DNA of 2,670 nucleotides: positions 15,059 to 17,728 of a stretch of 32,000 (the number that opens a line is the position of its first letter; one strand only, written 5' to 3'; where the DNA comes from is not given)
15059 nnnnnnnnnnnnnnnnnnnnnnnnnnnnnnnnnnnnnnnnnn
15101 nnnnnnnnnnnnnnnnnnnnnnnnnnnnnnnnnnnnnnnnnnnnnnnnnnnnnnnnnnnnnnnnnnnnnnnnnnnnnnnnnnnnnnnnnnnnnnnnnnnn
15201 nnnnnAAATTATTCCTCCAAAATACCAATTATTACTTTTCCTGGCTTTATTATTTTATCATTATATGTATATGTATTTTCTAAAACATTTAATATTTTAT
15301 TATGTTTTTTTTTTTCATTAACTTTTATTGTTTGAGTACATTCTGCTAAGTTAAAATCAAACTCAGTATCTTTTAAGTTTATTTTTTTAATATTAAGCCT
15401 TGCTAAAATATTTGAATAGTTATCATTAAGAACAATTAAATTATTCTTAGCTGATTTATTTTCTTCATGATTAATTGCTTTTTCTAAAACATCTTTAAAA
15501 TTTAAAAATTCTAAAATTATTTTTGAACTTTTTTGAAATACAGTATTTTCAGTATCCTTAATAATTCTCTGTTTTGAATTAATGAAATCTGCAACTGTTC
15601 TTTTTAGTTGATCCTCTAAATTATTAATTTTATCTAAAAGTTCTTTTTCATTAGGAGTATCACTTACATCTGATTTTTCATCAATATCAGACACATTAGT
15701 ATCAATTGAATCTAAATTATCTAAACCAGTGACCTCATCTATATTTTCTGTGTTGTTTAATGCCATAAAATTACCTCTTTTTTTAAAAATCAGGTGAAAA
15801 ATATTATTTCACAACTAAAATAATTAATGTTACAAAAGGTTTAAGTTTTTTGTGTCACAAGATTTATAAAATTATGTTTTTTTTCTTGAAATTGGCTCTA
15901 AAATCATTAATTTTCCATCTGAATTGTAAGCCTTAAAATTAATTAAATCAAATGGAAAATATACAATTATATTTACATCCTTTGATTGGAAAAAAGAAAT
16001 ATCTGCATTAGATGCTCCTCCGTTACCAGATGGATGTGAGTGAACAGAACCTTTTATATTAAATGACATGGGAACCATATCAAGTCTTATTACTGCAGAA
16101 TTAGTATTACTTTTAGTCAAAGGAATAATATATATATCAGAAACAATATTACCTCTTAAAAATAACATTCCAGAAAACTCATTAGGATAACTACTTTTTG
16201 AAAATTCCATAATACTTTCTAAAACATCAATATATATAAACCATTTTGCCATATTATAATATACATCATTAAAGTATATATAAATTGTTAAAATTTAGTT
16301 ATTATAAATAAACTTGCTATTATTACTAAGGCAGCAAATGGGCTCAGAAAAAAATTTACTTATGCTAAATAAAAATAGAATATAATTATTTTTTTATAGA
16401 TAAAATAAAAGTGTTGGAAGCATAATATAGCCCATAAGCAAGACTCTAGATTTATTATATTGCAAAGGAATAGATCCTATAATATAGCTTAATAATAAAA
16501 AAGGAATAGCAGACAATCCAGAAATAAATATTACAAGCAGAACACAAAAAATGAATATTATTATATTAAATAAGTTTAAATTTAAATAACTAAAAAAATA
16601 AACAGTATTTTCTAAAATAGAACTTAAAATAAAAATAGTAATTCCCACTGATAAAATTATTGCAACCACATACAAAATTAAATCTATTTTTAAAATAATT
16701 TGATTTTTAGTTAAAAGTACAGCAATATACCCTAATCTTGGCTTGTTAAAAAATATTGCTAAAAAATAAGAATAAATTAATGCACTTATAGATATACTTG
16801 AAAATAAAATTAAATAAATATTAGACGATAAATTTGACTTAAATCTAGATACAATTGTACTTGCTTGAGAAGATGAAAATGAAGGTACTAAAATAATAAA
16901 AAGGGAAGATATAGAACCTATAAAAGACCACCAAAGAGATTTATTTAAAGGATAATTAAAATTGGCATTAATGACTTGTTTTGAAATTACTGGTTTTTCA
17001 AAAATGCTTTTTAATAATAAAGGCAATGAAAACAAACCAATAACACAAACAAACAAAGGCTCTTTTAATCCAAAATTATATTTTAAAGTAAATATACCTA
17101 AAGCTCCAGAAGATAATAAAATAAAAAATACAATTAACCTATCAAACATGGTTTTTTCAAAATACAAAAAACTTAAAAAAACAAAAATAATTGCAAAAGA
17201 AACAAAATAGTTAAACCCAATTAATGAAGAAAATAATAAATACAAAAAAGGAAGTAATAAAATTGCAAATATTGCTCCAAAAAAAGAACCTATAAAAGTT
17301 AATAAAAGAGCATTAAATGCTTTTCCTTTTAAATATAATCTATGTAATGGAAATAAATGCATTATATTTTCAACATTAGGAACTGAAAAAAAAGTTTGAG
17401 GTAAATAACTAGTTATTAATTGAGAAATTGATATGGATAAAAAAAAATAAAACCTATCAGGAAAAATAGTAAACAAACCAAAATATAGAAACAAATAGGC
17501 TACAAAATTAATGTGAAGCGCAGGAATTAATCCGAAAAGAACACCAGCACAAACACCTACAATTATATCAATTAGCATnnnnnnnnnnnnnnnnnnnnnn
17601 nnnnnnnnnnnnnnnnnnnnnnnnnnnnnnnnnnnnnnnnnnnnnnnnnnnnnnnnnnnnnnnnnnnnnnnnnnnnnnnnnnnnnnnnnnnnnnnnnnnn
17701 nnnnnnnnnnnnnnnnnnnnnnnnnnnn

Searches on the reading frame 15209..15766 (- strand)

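Call 8: search_protein_families(library=pfam, proteins=[window:15209-15766:-], max_evalue=0.001)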
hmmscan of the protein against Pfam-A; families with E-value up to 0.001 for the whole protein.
window:15209-15766:- (185 aa): 1 family
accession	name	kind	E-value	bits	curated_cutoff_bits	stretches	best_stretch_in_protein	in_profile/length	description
PF01025.24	GrpE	-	3.6e-22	79.2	25.8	1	41-180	21-163/165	GrpE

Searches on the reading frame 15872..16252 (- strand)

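Call 8: search_protein_families(library=pfam, proteins=[window:15872-16252:-], max_evalue=0.001)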
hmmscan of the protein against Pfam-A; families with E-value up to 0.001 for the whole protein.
window:15872-16252:- (126 aa): 1 family
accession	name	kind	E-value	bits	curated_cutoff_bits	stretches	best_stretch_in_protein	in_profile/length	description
PF14464.11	Prok-JAB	-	2.2e-05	24.7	25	1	9-91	3-93/114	Prokaryotic homologs of the JAB domain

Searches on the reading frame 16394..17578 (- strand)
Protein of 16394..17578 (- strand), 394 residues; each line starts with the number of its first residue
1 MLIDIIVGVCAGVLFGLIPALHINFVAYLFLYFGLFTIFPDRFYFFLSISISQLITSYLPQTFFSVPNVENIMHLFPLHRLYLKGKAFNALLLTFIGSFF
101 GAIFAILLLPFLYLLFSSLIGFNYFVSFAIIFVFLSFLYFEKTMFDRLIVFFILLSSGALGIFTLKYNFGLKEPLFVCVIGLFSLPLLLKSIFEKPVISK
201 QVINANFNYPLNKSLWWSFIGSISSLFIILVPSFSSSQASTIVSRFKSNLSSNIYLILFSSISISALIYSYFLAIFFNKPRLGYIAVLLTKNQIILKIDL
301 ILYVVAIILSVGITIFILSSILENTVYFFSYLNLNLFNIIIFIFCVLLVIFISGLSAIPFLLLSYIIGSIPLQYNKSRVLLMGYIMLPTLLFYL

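Call 8: search_protein_families(library=pfam, proteins=[window:16394-17578:-], max_evalue=0.001)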
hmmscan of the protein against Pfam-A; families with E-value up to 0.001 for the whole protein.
window:16394-17578:- (394 aa): 1 family
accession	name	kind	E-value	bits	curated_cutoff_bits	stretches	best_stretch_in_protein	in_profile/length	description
PF01970.21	TctA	-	3.3e-21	75.8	28.9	1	5-382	4-422/423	Tripartite tricarboxylate transporter TctA family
